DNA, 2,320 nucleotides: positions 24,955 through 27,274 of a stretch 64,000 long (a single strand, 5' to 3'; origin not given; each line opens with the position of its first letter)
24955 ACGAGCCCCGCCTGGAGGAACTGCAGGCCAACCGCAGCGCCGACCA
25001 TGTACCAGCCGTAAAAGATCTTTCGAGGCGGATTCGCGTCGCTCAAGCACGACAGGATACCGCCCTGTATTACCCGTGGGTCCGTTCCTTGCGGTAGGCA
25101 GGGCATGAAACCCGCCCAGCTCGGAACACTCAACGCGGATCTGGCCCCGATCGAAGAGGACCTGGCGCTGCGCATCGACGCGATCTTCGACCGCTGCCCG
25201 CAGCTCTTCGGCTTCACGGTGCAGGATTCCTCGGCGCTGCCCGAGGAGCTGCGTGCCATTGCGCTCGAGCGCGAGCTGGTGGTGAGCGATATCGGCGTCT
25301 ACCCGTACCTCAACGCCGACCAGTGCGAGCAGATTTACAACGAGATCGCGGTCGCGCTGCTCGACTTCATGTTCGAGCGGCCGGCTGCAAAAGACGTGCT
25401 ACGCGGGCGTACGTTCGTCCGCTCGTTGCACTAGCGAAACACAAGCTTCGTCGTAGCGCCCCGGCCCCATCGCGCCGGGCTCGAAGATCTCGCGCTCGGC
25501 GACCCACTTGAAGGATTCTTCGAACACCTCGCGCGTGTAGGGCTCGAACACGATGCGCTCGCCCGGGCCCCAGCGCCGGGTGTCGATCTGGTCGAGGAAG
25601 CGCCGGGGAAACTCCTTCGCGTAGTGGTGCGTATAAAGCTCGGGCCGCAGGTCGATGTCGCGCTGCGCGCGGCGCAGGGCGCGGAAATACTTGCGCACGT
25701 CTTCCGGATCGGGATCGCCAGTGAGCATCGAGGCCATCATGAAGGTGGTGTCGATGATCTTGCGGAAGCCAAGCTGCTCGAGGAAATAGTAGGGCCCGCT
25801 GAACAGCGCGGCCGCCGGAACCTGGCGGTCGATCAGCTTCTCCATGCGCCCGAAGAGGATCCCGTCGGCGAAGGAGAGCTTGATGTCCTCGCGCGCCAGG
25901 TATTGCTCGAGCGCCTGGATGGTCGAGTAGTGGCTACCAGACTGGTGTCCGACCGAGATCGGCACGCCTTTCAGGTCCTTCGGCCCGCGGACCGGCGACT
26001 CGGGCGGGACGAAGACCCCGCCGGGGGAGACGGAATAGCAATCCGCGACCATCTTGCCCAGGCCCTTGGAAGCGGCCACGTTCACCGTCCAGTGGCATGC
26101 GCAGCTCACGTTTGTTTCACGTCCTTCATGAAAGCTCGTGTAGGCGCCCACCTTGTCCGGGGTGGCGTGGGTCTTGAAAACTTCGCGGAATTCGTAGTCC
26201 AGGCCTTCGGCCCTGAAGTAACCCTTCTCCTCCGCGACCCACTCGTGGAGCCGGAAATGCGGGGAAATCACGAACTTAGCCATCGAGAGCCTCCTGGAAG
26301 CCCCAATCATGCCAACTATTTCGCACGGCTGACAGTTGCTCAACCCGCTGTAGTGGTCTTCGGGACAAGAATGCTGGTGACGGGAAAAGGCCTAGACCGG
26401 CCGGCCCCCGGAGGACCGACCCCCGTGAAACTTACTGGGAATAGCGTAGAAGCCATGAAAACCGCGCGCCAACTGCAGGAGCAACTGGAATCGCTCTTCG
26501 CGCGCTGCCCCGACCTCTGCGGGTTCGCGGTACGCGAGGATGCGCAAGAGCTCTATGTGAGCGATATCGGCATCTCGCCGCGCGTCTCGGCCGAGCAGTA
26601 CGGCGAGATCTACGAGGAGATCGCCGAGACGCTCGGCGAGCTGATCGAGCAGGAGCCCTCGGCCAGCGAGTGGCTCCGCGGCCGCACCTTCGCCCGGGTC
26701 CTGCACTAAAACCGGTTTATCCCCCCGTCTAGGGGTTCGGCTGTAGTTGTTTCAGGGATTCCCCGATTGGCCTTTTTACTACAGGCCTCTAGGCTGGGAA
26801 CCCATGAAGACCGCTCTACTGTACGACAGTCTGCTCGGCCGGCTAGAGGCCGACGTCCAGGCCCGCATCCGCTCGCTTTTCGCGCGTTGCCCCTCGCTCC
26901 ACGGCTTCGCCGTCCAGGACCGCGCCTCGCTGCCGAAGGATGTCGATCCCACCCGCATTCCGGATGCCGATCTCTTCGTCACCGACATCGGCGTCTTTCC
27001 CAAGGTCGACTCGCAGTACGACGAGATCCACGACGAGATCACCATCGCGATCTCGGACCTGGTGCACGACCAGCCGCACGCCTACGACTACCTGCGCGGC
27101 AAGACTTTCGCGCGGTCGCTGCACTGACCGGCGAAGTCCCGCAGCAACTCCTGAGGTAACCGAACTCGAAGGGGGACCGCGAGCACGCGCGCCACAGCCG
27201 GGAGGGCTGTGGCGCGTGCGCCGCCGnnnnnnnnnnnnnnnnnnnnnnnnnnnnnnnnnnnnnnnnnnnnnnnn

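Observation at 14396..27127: Five dispersed paralogs of an unrecognised small-protein family, each ending L-x-G-[RK]-T-[FV]-x-R-x-[LF]-H-stop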

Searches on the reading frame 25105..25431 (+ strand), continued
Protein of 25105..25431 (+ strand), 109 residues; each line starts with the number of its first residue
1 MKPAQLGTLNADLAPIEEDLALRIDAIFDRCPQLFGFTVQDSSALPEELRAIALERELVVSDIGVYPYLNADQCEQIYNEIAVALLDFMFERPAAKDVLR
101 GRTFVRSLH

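Call 63: search_dna_similar(query=window:25105-25431:+, collection=phages, mode=protein, max_evalue=0.01)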
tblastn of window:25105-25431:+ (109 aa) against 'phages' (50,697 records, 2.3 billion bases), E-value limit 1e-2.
No match.

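Call 66: search_protein_families(library=padloc, proteins=[window:25105-25431:+], max_evalue=1)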
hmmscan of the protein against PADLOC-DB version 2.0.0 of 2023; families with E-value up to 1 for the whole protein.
window:25105-25431:+ (109 aa): 1 family
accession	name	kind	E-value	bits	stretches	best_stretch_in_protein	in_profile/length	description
PDLC00459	JetA1|JetA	-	0.012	12.6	1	40-72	177-209/486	DUF3375 domain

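Call 67: search_protein_families(library=phrogs, proteins=[window:25105-25431:+], max_evalue=1)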
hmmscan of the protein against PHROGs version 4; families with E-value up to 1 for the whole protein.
window:25105-25431:+ (109 aa): 0 families

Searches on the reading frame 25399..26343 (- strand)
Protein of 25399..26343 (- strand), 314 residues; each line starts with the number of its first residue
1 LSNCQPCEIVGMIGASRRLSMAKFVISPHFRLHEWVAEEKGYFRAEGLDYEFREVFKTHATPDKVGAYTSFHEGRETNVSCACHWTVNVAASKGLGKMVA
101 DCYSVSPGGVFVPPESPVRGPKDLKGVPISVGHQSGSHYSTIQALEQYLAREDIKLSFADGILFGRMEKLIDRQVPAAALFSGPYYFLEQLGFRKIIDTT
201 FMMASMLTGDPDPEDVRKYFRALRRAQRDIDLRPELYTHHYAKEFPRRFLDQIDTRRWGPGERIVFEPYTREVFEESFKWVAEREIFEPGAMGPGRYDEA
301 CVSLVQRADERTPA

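Call 13: search_protein_families(library=pfam, proteins=[window:25399-26343:-], max_evalue=0.001)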
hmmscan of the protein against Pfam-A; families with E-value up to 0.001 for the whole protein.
window:25399-26343:- (314 aa): 1 family
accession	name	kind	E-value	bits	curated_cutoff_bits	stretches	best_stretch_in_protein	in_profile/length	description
PF09084.16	NMT1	-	3.5e-06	27.5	20.5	1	36-138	9-105/216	NMT1/THI5 like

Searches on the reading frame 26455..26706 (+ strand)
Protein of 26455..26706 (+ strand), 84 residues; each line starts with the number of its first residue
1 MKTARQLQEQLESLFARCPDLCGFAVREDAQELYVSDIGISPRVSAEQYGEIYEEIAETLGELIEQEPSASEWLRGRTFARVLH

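Call 4: search_protein_families(library=pfam, proteins=[window:26455-26706:+], max_evalue=10)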
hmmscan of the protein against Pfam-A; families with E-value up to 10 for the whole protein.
window:26455-26706:+ (84 aa): 1 family
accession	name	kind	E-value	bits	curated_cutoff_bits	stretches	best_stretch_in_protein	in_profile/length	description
PF22428.2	Dis32-like_C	-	0.23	11.5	27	1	33-44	18-29/32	DIS3-like exonuclease 2-like, C-terminal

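Call 5: search_protein_families(library=ncbifam, proteins=[window:26455-26706:+], max_evalue=10)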
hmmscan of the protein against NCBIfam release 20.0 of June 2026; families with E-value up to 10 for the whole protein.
window:26455-26706:+ (84 aa): 1 family
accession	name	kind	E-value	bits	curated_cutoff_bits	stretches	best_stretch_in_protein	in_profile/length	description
NF007233.1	PRK09653.1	subfamily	0.24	10.9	310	1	26-68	152-193/319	phosphotransacetylase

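Call 66: search_protein_families(library=padloc, proteins=[window:26455-26706:+], max_evalue=1)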
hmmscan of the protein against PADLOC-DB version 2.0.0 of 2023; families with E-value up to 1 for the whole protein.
window:26455-26706:+ (84 aa): 0 families

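Call 67: search_protein_families(library=phrogs, proteins=[window:26455-26706:+], max_evalue=1)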
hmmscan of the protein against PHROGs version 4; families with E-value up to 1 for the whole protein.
window:26455-26706:+ (84 aa): 2 families
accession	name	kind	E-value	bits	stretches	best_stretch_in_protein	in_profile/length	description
phrog_3936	-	unknown function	0.21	12.4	1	62-77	13-28/63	-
phrog_28179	-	unknown function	0.32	12.2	1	27-60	27-59/116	-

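Call 77: predict_structure(alignment_id=A6)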
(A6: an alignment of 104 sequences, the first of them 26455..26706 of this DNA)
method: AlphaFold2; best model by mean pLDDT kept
length: 84 residues; sequences in the alignment: 104
mean_pLDDT: 90.8   pTM: 0.79
mean pLDDT of the five models: 90.8, 89.9, 89.5, 88.8, 87.8
residues with pLDDT >= 90: 68; 70-90: 12; 50-70: 4; < 50: 0
segments of 3 or more residues with pLDDT < 50: none
pLDDT, mean of each block of 10 residues (from residue 1): 82 93 95 93 93 95 91 93 71
secondary structure, 60 per line:
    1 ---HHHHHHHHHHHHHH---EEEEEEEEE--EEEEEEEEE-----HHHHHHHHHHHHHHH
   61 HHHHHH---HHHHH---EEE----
elements in order: H4-17 E21-29 E32-40 H46-66 H70-74 E78-80

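Call 79: fold_search(model_id=the predicted structure, library=pdb)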
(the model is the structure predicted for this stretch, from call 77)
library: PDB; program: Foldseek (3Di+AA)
matches with E <= 10: 345; with E <= 0.001: 0
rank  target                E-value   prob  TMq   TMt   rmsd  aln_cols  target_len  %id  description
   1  8k91_A                4.2e-01  0.28  0.32  0.06   7.0        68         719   22  CryoEM structure of LonC S582A hepatmer with Lysozyme (released 2024-08-07)
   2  8eki_A                5.1e-01  0.47  0.38  0.23   4.3        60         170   13  CryoEM structure of the Dsl1 complex bound to SNAREs Sec20 and Use1 (released 2023-10-04)
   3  4rvn_B                5.1e-01  0.35  0.39  0.11   4.0        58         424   19  Crystal structure of a Putative Acyl-CoA ligase (BT_0428) from Bacteroides thetaiotaomicron VPI-5482 at 2.20 A resolut (released 2015-01-21)
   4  4r1l_B                5.8e-01  0.35  0.39  0.11   4.1        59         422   19  Crystal structure of a Putative Acyl-CoA ligase (BT_0428) from Bacteroides thetaiotaomicron VPI-5482 at 2.42 A resolut (released 2014-08-27)
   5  4wm9                  6.6e-01  0.23  0.26  0.11   4.0        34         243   15  Acinetobacter baumanii OXA-24 complex with Avibactam (released 2014-12-03)
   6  5tg4                  6.6e-01  0.18  0.28  0.12   5.0        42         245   14  OXA-24/40 in Complex with Boronic Acid BA16 (released 2017-01-11)
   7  1m4j_A                7.1e-01  0.21  0.26  0.17   6.6        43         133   23  CRYSTAL STRUCTURE OF THE N-TERMINAL ADF-H DOMAIN OF MOUSE TWINFILIN ISOFORM-1 (released 2002-11-13)
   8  3pag_A                7.6e-01  0.18  0.27  0.12   4.7        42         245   17  Crystal structure of the V130D mutant of OXA-24/40 in complex with doripenem (released 2011-01-19)
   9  4kef                  8.6e-01  0.07  0.22  0.16   6.9        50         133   18  Structure of Cofilin Mutant (cof1-159p) (released 2013-05-15)
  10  8guo_A                9.2e-01  0.30  0.50  0.31   5.9       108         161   11  Crystal structure of the nuclease domain of EsaD in complex with EsaG from Staphylococcus aureus (released 2022-11-09)
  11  4bkw                  9.2e-01  0.25  0.41  0.09   3.9        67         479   15  Crystal structure of the C-terminal region of human ZFYVE9 (released 2013-05-15)
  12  4x56                  9.8e-01  0.18  0.28  0.12   5.0        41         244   12  Structure of the class D Beta-Lactamase OXA-160 V130D in Acyl-Enzyme Complex with Ceftazidime (released 2015-03-11)
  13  7rp9                  9.8e-01  0.18  0.28  0.12   5.0        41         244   12  X-ray crystal structure of OXA-24/40 V130D in complex with imipenem (released 2022-07-06)
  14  2jc7                  1.1e+00  0.18  0.28  0.12   5.0        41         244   12  The crystal structure of the carbapenemase OXA-24 reveals new insights into the mechanism of carbapenem-hydrolysis (released 2007-03-20)
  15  7rpg                  1.1e+00  0.14  0.28  0.12   5.1        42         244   14  X-ray crystal structure of OXA-24/40 K84D in complex with cefotaxime (released 2022-07-06)
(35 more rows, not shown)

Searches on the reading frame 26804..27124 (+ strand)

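Call 4: search_protein_families(library=pfam, proteins=[window:26804-27124:+], max_evalue=10)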
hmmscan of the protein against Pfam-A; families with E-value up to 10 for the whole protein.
window:26804-27124:+ (107 aa): 0 families

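Call 5: search_protein_families(library=ncbifam, proteins=[window:26804-27124:+], max_evalue=10)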
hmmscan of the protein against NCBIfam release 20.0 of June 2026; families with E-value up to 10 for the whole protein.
window:26804-27124:+ (107 aa): 3 families
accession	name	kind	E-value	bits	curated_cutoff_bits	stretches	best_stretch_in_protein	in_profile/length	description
NF005641.0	PRK07403.1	equivalog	0.082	12.1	616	1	5-69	46-105/337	type I glyceraldehyde-3-phosphate dehydrogenase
NF033201.1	Vip_LPXTG_Lm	exception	0.083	12.2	600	1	57-104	17-63/414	cell invasion LPXTG protein Vip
NF003144.0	PRK04069.1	equivalog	0.092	12.1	145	1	60-95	25-60/161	anti-sigma B factor RsbW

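Call 66: search_protein_families(library=padloc, proteins=[window:26804-27124:+], max_evalue=1)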
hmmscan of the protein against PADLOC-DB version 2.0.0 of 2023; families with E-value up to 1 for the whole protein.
window:26804-27124:+ (107 aa): 0 families

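Call 67: search_protein_families(library=phrogs, proteins=[window:26804-27124:+], max_evalue=1)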
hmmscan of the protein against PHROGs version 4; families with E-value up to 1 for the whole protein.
window:26804-27124:+ (107 aa): 0 families
